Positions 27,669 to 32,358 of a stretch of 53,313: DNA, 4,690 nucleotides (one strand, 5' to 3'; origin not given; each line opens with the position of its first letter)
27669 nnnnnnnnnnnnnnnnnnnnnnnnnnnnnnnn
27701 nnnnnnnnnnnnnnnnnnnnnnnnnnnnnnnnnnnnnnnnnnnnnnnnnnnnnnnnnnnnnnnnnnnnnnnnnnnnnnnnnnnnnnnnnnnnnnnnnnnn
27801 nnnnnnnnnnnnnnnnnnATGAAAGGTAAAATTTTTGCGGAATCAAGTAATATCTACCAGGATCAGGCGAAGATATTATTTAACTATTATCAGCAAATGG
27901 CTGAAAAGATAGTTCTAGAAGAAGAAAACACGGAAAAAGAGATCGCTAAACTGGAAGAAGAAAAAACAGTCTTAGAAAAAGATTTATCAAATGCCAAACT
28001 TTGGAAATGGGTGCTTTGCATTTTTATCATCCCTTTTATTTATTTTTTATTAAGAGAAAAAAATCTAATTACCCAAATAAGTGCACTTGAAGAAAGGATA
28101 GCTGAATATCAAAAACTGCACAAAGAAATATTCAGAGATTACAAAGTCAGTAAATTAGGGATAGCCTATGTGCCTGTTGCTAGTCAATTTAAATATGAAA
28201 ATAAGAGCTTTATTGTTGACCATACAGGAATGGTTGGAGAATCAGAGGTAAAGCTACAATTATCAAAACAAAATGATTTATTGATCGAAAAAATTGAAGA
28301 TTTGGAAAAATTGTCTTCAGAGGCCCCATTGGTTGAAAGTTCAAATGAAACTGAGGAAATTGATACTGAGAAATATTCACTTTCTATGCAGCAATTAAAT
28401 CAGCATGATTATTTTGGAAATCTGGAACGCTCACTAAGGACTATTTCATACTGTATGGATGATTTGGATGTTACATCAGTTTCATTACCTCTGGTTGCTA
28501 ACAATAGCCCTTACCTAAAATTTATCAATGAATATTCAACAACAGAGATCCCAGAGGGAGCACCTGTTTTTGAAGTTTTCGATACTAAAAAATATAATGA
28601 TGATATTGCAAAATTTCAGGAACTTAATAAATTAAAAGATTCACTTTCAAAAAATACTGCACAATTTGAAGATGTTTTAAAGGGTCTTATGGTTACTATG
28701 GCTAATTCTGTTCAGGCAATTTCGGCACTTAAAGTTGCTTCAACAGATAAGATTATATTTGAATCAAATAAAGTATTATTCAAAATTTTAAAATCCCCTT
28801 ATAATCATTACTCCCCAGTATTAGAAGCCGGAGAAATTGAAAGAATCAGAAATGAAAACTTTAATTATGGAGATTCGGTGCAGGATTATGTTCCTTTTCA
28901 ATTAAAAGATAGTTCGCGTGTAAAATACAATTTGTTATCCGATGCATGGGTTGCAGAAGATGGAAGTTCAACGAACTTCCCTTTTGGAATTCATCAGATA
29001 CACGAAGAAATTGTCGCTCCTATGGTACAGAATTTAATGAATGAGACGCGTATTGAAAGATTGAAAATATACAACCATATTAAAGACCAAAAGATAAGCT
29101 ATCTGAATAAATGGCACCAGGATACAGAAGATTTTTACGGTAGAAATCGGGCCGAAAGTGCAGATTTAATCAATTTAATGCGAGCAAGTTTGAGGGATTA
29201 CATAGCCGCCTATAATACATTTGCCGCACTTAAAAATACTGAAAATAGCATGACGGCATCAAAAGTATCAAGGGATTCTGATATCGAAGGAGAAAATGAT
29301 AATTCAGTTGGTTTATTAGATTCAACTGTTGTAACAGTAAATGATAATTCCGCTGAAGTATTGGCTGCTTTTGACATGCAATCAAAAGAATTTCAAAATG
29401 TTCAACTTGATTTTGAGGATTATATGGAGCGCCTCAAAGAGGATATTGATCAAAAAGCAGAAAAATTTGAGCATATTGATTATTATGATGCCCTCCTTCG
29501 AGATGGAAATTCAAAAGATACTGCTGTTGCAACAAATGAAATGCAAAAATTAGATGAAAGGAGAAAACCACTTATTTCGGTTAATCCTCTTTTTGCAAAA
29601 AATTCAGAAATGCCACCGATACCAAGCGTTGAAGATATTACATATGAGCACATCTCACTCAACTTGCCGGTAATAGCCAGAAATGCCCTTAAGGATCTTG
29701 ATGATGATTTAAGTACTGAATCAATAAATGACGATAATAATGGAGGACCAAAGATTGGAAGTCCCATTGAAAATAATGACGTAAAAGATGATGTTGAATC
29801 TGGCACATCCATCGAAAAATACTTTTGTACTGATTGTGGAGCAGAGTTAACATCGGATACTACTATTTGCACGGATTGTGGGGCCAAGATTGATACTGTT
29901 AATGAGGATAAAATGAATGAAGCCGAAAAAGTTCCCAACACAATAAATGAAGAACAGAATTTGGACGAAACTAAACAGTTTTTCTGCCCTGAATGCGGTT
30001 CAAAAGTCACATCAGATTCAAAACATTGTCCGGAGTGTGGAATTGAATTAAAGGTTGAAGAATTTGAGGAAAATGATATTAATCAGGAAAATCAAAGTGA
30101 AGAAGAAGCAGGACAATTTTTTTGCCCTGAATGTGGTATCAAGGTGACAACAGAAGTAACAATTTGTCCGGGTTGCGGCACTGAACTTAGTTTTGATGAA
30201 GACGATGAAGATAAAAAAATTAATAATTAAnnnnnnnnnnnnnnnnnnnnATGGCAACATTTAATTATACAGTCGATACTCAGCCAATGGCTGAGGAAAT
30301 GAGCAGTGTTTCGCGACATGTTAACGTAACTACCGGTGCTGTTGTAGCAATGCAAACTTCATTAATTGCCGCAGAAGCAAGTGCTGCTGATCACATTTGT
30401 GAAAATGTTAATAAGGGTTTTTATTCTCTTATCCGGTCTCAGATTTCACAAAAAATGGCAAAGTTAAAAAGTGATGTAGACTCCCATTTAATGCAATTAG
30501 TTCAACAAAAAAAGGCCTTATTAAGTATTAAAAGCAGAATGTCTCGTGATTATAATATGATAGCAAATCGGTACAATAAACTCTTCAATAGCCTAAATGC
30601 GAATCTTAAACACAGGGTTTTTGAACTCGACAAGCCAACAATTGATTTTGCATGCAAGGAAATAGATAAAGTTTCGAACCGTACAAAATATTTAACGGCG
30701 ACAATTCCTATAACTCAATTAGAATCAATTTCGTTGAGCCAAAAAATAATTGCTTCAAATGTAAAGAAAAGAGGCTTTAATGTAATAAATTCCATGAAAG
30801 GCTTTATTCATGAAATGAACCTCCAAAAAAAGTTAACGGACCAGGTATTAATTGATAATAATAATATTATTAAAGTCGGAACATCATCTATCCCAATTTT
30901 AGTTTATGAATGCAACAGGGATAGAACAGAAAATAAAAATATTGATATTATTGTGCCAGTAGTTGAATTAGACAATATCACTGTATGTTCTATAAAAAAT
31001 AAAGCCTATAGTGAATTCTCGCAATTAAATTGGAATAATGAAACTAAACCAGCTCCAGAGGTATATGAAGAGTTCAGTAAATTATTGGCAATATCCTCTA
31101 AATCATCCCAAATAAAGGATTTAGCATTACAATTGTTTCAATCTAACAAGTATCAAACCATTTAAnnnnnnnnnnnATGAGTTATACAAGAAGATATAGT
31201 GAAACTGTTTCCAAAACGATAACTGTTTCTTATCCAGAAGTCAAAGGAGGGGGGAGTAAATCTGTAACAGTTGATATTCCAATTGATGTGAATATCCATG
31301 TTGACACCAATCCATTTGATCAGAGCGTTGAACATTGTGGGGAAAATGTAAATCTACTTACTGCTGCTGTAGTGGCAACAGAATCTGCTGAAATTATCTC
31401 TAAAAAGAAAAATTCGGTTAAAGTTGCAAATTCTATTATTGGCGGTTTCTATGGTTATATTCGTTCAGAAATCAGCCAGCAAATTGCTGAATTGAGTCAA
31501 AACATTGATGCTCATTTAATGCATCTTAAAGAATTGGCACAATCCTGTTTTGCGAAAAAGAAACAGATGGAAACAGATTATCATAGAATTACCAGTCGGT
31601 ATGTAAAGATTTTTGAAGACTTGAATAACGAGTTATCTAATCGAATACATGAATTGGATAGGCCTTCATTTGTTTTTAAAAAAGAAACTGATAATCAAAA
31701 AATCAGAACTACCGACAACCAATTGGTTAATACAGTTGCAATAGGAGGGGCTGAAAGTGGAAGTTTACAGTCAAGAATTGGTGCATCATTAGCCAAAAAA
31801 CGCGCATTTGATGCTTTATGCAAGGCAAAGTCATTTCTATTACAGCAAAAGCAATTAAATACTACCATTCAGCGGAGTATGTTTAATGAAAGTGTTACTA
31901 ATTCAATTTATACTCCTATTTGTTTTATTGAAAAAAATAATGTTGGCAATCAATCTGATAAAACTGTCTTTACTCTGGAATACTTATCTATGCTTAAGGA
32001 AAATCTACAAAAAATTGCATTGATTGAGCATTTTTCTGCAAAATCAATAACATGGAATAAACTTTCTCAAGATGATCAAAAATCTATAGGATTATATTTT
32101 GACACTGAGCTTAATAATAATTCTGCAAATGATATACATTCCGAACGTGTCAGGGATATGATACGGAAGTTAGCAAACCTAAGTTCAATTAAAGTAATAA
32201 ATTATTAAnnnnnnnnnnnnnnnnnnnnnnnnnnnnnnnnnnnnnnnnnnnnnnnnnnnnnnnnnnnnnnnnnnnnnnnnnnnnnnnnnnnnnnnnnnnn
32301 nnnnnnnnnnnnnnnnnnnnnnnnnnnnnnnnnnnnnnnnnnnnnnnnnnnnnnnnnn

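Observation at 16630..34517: Nine proteins with 14 zinc ribbons packed into 18 kb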

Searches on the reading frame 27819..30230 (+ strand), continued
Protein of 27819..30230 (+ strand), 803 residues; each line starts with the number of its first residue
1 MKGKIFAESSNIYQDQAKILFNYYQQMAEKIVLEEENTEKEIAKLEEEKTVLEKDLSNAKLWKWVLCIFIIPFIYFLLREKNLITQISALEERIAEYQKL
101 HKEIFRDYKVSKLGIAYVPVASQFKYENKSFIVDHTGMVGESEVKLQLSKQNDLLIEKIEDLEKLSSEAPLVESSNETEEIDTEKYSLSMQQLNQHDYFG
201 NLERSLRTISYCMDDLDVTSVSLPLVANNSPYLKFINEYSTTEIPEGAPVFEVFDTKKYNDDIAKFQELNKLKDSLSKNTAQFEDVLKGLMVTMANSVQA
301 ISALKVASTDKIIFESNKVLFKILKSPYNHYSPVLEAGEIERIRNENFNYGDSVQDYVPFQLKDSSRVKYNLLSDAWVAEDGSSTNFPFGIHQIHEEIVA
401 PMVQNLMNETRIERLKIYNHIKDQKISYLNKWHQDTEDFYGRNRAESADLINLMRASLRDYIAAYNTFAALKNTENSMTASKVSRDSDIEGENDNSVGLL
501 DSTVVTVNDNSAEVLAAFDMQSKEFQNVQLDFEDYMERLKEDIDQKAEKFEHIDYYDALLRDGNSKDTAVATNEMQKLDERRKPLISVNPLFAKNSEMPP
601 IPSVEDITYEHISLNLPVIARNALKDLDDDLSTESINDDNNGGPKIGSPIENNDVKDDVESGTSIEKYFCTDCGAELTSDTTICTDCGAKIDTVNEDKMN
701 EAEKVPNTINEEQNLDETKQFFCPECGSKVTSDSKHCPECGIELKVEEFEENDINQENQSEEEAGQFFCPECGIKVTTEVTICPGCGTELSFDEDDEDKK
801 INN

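Call 81: find_encoding_contigs(protein=P0012, flank=10000, max_places=1)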
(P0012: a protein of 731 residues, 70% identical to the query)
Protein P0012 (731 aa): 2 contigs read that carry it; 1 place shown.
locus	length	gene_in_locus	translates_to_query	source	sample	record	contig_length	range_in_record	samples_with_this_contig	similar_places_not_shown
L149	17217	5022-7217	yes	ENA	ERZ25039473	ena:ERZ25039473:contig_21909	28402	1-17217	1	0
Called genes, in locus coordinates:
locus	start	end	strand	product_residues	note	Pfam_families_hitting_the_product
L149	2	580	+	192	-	?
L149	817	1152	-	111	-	-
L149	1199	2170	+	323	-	-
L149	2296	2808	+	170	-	PF18962:Por_Secre_tail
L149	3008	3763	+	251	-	PF13421:Band_7_1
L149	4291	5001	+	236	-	-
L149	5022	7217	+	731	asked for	PF13240:Zn_Ribbon_1 (weak), PF13248:Zn_ribbon_3 (faint)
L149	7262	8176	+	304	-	-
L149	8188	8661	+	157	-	-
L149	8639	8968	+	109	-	-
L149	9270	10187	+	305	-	-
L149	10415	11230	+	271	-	-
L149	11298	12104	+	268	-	-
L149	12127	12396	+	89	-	PF25302:NADase_transloc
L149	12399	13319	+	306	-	PF00756:Esterase, PF00326:Peptidase_S9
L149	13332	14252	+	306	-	PF13308:YARHG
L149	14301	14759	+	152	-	-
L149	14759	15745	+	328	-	PF05036:SPOR (faint)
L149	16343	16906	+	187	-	PF01420:Methylase_S (weak)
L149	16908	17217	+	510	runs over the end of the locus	PF12161:HsdM_N, PF02384:N6_Mtase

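Call 82: find_encoding_contigs(protein=P0016, flank=10000, max_places=1)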
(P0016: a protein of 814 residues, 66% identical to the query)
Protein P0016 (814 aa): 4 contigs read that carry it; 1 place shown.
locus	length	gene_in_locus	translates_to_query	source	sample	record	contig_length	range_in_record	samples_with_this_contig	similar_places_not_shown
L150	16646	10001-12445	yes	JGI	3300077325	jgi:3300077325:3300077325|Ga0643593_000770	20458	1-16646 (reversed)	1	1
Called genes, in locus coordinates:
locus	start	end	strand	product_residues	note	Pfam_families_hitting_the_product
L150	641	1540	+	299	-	PF13240:Zn_Ribbon_1 (weak), PF03544:TonB_C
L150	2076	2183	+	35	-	-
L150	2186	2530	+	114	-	PF20205:DUF6567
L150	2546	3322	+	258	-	-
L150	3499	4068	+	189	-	-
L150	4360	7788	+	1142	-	PF00431:CUB, PF07819:PGAP1, PF24096:DUF7379 (faint), PF18962:Por_Secre_tail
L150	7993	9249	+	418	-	PF13421:Band_7_1, PF17032:Zn_ribbon_15 (faint), PF13248:Zn_ribbon_3 (faint), PF12773:DZR, PF13240:Zn_Ribbon_1 (weak)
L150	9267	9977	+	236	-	-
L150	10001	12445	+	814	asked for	-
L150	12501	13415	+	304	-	-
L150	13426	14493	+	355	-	-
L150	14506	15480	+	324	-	-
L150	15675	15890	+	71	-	-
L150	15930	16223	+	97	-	-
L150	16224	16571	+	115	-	PF05717:TnpB_IS66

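Call 93: find_related_loci(query=A1, collection=viral_contigs, flank=10000)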
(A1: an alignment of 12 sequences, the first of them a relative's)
Query A1 (803 aa) in viral_contigs; peptide patterns used: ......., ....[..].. (x = any residue, [..] = any of these).
116 stretches matched a pattern, but none encodes a relative of the query by tblastn (E <= 1e-3).

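Call 97: search_protein_families(library=pfam, max_evalue=0.01, proteins=[L011:15359-16681:+, L149:13332-14252:+, L149:11298-12104:+, L149:10415-11230:+, L149:14301-14759:+, L011:16790-17845:+, L011:18065-19066:+])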
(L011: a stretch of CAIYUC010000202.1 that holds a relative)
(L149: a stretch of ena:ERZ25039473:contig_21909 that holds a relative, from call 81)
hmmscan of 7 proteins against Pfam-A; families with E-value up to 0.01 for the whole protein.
L011:15359-16681:+ (440 aa): 1 family
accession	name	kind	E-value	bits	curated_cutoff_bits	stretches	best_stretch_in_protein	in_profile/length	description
PF13308.11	YARHG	-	3.3e-23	81.9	27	1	366-440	8-84/85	YARHG domain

L149:13332-14252:+ (306 aa): 2 families
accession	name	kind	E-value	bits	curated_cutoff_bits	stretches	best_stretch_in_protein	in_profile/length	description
PF13308.11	YARHG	-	1.2e-25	89.7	27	1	232-306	8-84/85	YARHG domain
PF00957.27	Synaptobrevin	-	0.0089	16.3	26.4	0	118-166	38-86/89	Synaptobrevin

L149:11298-12104:+ (268 aa): 0 families

L149:10415-11230:+ (271 aa): 0 families

L149:14301-14759:+ (152 aa): 0 families

L011:16790-17845:+ (351 aa): 0 families

L011:18065-19066:+ (333 aa): 1 family
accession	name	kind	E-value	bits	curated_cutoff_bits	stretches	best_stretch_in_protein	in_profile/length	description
PF05036.18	SPOR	-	0.00048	20.8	21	1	235-293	3-56/76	SPOR domain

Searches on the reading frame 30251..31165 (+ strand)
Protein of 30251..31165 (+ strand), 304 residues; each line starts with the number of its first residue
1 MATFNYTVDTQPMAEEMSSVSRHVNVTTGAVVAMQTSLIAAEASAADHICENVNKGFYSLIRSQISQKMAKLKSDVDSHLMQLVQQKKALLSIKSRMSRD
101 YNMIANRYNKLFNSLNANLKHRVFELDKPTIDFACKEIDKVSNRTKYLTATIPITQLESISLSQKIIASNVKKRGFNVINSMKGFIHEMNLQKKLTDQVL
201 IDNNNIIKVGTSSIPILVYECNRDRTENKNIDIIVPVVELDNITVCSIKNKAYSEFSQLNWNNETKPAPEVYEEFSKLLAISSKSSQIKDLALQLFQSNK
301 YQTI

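Call 6: search_protein_families(library=pfam, max_evalue=0.01, proteins=[window:30251-31165:+])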
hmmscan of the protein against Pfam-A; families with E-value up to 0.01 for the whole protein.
window:30251-31165:+ (304 aa): 0 families

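Call 7: search_protein_families(library=ncbifam, max_evalue=0.01, proteins=[window:30251-31165:+])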
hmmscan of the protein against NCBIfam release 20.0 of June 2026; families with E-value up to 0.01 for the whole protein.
window:30251-31165:+ (304 aa): 0 families

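Call 8: search_protein_families(library=padloc, max_evalue=0.01, proteins=[window:30251-31165:+])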
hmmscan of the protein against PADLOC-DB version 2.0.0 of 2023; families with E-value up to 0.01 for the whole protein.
window:30251-31165:+ (304 aa): 0 families

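Call 18: search_solved_structures(query=window:30251-31165:+, max_evalue=10)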
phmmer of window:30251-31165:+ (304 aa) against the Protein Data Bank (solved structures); distinct sequences matched with E-value up to 10: 0.

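Call 28: find_homologous_proteins(query=window:30251-31165:+)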
Query window:30251-31165:+ (304 aa): 992 proteins with E <= 0.001 among 1936 candidates; the best 120 are listed.
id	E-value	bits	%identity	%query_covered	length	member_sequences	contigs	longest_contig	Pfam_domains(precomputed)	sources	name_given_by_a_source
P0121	2.2e-189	645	100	100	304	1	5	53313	-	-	-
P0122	2.3e-144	498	76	100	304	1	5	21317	-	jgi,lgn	jgi:hypothetical protein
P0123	6.4e-144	496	77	100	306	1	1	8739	-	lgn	-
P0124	6.6e-143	493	74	100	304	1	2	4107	-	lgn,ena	-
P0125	8.3e-143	493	76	100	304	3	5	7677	-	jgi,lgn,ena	-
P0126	1.5e-141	489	75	100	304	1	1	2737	-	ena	-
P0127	1.8e-141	488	75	100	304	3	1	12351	-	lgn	-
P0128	3.4e-141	487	76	100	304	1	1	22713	-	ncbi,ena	-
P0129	3.6e-141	487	75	100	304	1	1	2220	-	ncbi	-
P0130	1.4e-140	485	74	100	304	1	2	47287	-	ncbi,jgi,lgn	-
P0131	1.7e-140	485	75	100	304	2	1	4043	-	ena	-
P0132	2.1e-140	485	71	100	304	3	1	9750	-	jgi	jgi:hypothetical protein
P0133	1.6e-139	482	74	100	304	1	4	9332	-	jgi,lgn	jgi:hypothetical protein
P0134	2.4e-139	481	74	100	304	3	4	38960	-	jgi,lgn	jgi:hypothetical protein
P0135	3.4e-139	481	73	100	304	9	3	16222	-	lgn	-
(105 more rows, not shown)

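Call 38: predict_structure(alignment_id=A2)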
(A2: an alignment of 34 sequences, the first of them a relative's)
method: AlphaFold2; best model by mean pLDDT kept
length: 304 residues; sequences in the alignment: 34
mean_pLDDT: 71.1   pTM: 0.25
mean pLDDT of the five models: 71.1, 67.2, 66.4, 63.7, 58.7
residues with pLDDT >= 90: 25; 70-90: 170; 50-70: 80; < 50: 29
segments of 3 or more residues with pLDDT < 50: 1-5, 144-154, 201-209
pLDDT, mean of each block of 10 residues (from residue 1): 52 76 78 79 77 75 82 87 89 92 92 87 74 58 42 47 65 73 72 62 43 69 56 71 79 76 62 76 81 71 51
secondary structure, 60 per line:
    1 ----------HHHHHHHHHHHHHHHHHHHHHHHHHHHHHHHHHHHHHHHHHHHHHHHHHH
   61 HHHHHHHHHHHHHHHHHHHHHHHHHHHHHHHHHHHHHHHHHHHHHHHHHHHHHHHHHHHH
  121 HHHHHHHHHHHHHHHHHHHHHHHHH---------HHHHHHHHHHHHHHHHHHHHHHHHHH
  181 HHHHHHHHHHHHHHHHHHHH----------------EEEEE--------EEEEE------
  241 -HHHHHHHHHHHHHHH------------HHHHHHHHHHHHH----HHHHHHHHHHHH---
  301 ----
elements in order: H11-145 H155-200 E217-221 E230-234 H242-256 H269-281 H286-297

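Call 42: fold_search(model_id=the predicted structure, library=pdb)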
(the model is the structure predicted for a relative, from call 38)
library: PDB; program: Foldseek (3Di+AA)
matches with E <= 10: 90; with E <= 0.001: 0
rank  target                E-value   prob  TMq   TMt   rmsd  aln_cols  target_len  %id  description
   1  7liz_A                1.9e+00  0.04  0.08  0.17  22.6        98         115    8  LR6 rod linker and scaffolded phycoerythrin beta subunits from the phycobilisome of Porphyridium purpureum (released 2021-04-07)
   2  2hj1_B                2.6e+00  0.07  0.08  0.23  11.6        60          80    7  Crystal structure of a 3D domain-swapped dimer of protein HI0395 from Haemophilus influenzae (released 2006-08-29)
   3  6l9j_G                2.8e+00  0.08  0.11  0.14  10.0        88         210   14  Structure of yeast Snf5 and Swi3 subcomplex (released 2020-11-11)
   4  8qz0_Z                2.8e+00  0.05  0.10  0.16  25.4       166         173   12  SWR1-hexasome-dimer complex (released 2024-10-02)
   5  7tlf_E                3.0e+00  0.02  0.06  0.17  14.8        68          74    9  Structure of the photoacclimated Light Harvesting Complex PE545 from Proteomonas sulcata (released 2022-02-09)
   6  8ove_AR               3.2e+00  0.04  0.10  0.21  12.7        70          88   13  CRYO-EM STRUCTURE OF TRYPANOSOMA BRUCEI PROCYCLIC FORM 80S RIBOSOME : TB11CS6H1 snoRNA mutant (released 2023-11-29)
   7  1ihr_A                3.2e+00  0.04  0.08  0.24  19.3        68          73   10  Crystal structure of the dimeric C-terminal domain of TonB (released 2001-08-01)
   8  7ezx_O3               3.2e+00  0.03  0.07  0.06  19.4        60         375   12  Structure of the phycobilisome from the red alga Porphyridium purpureum in Middle Light (released 2022-09-28)
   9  8otz_E1               3.4e+00  0.03  0.07  0.10  17.8       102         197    8  48-nm repeat of the native axonemal doublet microtubule from bovine sperm (released 2023-11-22)
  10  8op2_A                3.7e+00  0.04  0.08  0.07   8.8        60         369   12  Stacks of nucleocapsid rings of the N1-370 mutant of the human Respiratory Syncytial Virus (released 2023-09-27)
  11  8iuo_A                3.7e+00  0.03  0.10  0.09  13.6       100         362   12  respiratory syncytial virus nucleocapsid-like assembly (released 2023-09-06)
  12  9y9z_D0               3.9e+00  0.03  0.08  0.09  15.1        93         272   11  Cryo-EM structure of conoid fiber from Toxoplasma gondii (24-nm repeat) (released 2025-12-03)
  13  7tja_R                4.2e+00  0.01  0.06  0.18  14.9        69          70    9  Structure of the Light Harvesting Complex PE545 from Proteomonas sulcata (released 2022-04-20)
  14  8xgr_R                4.5e+00  0.04  0.07  0.07   8.1        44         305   11  ETB-eGt complex bound to endothelin-1 (released 2024-04-03)
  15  8iy5_R                4.5e+00  0.04  0.07  0.07   7.6        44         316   11  ETB-Gi complex bound to endothelin-1 (released 2023-08-16)
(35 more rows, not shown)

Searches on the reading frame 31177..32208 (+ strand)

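Call 6: search_protein_families(library=pfam, max_evalue=0.01, proteins=[window:31177-32208:+])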
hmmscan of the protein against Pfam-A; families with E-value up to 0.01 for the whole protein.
window:31177-32208:+ (343 aa): 0 families

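Call 7: search_protein_families(library=ncbifam, max_evalue=0.01, proteins=[window:31177-32208:+])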
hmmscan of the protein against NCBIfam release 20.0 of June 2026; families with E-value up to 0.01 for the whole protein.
window:31177-32208:+ (343 aa): 3 families
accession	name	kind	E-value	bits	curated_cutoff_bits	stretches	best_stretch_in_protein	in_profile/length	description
TIGR00118.1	acolac_lg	equivalog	0.0011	17.6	538.35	1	2-115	125-232/557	biosynthetic-type acetolactate synthase large subunit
NF001230.0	PRK00202.2-5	equivalog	0.0026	17.6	132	0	171-241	20-92/165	transcription antitermination factor NusB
NF005228.0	PRK06725.1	equivalog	0.0057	14.9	991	1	3-107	141-239/571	acetolactate synthase large subunit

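Call 8: search_protein_families(library=padloc, max_evalue=0.01, proteins=[window:31177-32208:+])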
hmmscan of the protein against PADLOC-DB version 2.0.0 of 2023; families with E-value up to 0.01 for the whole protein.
window:31177-32208:+ (343 aa): 0 families
